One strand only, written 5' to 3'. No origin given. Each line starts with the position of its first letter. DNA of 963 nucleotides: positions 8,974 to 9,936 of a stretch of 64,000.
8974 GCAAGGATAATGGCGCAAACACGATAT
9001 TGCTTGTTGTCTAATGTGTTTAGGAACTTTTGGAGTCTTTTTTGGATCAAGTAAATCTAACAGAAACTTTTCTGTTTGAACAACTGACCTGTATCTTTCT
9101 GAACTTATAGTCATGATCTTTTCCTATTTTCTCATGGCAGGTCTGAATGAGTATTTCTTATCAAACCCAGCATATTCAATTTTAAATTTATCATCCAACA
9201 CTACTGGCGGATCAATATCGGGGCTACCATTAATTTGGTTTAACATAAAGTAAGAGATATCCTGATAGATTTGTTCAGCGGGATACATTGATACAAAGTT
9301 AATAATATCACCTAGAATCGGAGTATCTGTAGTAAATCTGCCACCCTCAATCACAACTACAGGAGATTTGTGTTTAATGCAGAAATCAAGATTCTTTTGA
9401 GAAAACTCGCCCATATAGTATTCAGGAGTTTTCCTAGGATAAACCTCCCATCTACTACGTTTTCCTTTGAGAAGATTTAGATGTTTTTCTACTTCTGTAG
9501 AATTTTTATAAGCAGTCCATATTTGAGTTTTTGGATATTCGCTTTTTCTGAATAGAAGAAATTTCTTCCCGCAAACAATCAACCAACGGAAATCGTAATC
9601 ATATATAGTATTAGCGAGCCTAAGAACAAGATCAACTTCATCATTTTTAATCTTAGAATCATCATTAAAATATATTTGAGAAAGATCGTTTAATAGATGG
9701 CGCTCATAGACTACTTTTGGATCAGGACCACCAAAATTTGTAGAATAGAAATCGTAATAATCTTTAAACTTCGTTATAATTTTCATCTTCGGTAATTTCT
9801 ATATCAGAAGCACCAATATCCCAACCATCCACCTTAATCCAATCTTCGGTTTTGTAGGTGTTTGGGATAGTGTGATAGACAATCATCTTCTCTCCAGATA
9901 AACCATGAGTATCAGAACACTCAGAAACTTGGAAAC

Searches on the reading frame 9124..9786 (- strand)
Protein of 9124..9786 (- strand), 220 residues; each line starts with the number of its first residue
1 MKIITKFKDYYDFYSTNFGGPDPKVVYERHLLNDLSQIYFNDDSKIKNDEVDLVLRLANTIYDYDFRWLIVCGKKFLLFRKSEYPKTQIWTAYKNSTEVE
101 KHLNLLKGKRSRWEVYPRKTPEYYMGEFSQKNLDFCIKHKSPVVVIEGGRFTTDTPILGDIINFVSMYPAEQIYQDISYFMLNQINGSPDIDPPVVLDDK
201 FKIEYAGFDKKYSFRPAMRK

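Call 41: search_protein_families(library=phrogs, proteins=[window:9124-9786:-], max_evalue=0.001)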
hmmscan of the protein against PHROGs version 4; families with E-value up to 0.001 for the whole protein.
window:9124-9786:- (220 aa): 1 family
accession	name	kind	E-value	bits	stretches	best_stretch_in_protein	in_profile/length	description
phrog_4243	-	unknown function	1.5e-16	62.4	1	1-218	1-231/232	-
